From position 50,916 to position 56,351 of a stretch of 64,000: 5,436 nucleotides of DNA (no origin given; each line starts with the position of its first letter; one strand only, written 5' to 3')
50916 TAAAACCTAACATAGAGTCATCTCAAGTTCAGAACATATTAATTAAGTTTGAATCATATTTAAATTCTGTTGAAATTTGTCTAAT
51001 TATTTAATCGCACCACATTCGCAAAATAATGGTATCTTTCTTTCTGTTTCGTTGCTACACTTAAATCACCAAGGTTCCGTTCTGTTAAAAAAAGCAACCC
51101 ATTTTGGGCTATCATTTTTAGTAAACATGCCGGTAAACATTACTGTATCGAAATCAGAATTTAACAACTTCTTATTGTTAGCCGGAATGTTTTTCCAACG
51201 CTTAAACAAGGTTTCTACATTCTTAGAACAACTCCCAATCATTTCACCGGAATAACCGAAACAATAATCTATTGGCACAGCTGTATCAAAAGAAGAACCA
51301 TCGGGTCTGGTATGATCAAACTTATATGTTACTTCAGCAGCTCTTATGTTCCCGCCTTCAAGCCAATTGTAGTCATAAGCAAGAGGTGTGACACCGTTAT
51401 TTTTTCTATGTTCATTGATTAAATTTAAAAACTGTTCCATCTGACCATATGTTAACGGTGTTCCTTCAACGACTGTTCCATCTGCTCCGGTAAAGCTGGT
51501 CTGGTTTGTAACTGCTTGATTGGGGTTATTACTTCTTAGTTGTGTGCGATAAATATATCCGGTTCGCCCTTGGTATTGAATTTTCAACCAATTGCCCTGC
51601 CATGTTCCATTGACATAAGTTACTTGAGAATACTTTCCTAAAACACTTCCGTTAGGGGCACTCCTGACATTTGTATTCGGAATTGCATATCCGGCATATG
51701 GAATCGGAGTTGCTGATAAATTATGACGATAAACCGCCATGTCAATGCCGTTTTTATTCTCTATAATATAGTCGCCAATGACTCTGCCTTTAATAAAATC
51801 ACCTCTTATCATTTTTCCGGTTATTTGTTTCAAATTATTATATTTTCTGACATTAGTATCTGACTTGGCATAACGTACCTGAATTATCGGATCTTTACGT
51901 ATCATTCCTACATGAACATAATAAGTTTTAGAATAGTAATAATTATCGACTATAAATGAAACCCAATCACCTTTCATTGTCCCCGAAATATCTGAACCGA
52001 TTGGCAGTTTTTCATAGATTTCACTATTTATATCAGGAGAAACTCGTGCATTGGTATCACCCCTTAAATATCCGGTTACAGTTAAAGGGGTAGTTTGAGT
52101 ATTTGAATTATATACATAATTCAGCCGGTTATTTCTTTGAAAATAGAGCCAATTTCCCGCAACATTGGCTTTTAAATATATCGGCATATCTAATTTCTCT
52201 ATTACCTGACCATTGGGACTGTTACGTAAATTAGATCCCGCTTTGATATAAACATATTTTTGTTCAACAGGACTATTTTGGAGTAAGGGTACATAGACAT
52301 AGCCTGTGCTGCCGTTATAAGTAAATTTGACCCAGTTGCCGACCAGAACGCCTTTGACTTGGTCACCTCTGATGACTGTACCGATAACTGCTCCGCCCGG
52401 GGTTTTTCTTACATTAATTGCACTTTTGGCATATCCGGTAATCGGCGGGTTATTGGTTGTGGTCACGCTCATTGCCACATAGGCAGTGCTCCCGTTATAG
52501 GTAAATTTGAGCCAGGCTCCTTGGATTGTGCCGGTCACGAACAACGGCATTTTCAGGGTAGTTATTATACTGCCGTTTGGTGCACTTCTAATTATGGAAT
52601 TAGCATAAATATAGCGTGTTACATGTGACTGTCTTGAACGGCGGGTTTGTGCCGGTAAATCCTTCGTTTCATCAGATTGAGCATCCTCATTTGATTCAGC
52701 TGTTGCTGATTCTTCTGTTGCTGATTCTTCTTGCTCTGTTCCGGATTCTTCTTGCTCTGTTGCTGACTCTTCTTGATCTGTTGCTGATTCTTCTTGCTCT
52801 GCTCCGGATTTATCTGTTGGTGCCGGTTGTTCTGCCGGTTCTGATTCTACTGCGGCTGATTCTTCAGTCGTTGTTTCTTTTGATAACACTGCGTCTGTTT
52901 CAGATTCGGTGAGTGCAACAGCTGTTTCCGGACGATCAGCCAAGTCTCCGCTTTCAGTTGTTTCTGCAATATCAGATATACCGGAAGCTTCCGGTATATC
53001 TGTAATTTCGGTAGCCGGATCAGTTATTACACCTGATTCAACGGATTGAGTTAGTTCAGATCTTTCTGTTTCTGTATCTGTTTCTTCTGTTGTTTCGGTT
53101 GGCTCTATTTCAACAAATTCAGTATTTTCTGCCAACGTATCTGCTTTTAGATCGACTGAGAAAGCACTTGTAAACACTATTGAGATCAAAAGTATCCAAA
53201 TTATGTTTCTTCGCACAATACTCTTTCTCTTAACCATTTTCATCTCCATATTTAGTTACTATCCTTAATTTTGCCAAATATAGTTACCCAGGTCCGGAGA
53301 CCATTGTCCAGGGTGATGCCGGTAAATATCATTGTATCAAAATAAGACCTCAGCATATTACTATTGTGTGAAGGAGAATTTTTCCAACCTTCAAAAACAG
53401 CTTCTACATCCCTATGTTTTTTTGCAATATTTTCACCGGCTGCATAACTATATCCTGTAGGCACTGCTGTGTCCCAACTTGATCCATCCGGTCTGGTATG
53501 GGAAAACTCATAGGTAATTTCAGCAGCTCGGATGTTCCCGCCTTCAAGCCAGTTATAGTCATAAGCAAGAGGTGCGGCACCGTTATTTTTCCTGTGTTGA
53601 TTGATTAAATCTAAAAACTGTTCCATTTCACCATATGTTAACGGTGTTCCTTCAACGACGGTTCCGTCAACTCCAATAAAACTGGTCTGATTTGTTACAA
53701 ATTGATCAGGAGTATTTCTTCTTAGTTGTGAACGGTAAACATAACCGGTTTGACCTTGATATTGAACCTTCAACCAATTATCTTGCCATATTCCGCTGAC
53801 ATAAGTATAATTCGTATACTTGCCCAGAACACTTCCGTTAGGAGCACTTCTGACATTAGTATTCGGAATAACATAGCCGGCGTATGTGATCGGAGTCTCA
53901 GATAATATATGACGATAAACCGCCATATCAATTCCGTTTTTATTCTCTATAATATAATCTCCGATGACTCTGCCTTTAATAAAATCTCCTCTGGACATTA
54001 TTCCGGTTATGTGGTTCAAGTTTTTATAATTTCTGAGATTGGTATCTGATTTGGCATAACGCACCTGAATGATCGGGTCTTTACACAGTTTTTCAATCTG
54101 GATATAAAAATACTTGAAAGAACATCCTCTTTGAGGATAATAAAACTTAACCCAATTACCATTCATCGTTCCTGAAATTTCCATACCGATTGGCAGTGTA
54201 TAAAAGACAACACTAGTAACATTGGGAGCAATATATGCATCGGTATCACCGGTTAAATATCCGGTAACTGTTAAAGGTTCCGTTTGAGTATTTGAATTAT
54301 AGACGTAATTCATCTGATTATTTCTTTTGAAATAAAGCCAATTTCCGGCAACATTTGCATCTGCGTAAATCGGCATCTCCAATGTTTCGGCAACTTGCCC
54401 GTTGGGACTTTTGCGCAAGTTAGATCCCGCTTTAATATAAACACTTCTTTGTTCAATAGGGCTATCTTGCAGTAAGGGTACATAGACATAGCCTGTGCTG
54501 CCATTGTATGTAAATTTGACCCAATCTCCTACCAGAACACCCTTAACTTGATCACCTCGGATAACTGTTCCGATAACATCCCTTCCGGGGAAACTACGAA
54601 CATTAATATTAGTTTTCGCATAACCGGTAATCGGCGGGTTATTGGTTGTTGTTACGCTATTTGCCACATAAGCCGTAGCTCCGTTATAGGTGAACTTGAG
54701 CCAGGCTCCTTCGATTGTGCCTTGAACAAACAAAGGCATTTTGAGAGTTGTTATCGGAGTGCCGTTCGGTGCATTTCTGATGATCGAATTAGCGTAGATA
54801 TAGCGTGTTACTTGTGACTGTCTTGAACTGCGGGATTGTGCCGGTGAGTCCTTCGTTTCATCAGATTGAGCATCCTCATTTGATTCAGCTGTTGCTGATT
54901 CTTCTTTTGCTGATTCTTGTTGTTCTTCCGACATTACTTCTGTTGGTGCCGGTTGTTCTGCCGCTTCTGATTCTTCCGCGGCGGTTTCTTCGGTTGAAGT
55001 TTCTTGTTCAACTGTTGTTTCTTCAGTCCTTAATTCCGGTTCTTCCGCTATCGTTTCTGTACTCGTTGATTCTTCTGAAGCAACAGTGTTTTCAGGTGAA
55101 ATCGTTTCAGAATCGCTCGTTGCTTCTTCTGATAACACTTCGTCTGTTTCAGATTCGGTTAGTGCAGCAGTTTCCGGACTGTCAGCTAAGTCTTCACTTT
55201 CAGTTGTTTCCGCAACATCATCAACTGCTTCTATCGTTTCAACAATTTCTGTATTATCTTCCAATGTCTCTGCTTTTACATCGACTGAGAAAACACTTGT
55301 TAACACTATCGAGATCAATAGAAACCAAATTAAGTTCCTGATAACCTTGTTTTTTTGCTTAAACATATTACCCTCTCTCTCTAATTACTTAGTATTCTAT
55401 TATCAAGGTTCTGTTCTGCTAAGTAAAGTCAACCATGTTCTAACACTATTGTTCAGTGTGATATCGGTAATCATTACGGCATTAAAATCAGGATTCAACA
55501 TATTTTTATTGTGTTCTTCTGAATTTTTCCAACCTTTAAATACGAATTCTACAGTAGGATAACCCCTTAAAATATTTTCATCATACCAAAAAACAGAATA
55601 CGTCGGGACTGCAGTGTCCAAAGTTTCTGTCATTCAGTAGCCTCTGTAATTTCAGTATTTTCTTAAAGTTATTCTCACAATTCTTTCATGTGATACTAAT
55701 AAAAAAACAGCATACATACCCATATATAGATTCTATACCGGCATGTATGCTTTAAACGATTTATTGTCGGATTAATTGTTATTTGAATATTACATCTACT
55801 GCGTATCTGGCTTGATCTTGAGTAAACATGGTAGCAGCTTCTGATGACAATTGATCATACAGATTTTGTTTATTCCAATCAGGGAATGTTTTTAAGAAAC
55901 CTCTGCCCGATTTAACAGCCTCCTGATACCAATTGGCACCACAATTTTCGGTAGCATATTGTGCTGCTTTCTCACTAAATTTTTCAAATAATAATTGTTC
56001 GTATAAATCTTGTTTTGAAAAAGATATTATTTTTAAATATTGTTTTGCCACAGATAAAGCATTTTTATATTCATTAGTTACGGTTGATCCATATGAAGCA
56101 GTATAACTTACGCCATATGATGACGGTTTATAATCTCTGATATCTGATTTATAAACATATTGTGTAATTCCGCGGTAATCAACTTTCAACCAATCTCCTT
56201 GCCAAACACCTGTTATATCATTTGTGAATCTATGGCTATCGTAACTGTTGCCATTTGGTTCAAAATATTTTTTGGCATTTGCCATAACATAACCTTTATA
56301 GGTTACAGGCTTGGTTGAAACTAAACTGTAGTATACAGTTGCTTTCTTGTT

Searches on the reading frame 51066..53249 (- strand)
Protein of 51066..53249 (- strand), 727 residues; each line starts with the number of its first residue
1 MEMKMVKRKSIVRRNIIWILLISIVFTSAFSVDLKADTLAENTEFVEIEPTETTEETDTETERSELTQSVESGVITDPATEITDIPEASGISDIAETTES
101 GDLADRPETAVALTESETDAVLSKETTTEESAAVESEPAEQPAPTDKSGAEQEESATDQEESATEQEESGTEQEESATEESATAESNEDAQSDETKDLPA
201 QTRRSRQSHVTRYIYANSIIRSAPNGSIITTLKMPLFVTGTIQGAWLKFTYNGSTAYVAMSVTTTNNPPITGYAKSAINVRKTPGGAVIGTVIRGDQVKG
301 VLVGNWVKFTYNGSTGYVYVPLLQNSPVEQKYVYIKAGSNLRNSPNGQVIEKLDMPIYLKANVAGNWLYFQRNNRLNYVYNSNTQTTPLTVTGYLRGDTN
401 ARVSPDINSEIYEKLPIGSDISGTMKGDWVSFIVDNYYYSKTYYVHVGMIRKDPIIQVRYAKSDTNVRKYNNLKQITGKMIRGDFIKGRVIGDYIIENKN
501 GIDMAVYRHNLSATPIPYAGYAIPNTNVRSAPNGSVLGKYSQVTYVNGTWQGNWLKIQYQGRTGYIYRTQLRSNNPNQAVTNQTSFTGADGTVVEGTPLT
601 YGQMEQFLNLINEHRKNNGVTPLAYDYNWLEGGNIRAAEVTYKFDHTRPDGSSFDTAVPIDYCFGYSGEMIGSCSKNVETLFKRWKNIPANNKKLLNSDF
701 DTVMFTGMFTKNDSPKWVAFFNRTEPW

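Call 5: search_protein_families(library=pfam, proteins=[window:51066-53249:-], max_evalue=0.01)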
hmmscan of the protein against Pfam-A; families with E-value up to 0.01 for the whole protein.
window:51066-53249:- (727 aa): 3 families
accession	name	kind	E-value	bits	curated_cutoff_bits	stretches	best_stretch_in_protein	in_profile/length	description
PF08239.17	SH3_3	-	3.1e-12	46.9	27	1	276-319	1-49/54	Bacterial SH3 domain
PF06347.19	SH3_4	-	2.8e-07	30.6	24.1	0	551-572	33-55/56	Bacterial SH3 domain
PF00188.32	CAP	-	4.9e-05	24.6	21.1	1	608-703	1-98/117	Cysteine-rich secretory protein family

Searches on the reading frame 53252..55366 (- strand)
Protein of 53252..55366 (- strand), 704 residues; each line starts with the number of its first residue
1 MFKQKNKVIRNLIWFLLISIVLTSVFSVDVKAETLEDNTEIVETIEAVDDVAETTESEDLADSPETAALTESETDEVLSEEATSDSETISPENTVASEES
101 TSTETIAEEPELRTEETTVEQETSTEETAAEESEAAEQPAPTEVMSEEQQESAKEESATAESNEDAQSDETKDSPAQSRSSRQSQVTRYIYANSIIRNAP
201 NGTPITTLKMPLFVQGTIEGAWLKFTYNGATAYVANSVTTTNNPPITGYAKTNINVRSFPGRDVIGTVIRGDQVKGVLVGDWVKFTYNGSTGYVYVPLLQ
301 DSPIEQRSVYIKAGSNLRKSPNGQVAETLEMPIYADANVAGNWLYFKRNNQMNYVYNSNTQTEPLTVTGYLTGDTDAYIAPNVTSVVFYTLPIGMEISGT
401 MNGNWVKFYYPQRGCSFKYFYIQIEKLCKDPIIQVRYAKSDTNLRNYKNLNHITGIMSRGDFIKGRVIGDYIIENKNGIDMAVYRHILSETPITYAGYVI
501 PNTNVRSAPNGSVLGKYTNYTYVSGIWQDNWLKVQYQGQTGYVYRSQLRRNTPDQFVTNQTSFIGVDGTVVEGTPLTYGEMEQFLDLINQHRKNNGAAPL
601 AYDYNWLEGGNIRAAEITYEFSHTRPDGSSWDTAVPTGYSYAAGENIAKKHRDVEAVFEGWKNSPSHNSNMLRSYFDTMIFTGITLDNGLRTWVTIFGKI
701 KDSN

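Call 5: search_protein_families(library=pfam, proteins=[window:53252-55366:-], max_evalue=0.01)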
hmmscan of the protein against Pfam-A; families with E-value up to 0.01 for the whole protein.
window:53252-55366:- (704 aa): 3 families
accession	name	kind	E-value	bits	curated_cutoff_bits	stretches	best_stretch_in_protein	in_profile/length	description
PF08239.17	SH3_3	-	3.2e-15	56.5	27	2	253-295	2-49/54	Bacterial SH3 domain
PF00188.32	CAP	-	2.4e-09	38.5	21.1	1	585-676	1-95/117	Cysteine-rich secretory protein family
PF06347.19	SH3_4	-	1.6e-08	34.6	24.1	0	529-549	34-55/56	Bacterial SH3 domain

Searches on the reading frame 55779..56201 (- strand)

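Call 78: search_protein_families(library=phrogs, proteins=[window:55779-56201:-], max_evalue=0.001)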
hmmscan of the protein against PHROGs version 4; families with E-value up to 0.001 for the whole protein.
window:55779-56201:- (140 aa): 3 families
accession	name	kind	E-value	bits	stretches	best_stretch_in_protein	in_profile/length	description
phrog_4980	-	moron, auxiliary metabolic gene and host takeover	3.9e-28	99.6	1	38-136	78-177/181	superinfection exclusion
phrog_15667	-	moron, auxiliary metabolic gene and host takeover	2.1e-17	64.7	1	39-136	103-202/208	superinfection exclusion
phrog_13294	-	other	8.8e-17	62.4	1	34-136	194-292/294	lipoprotein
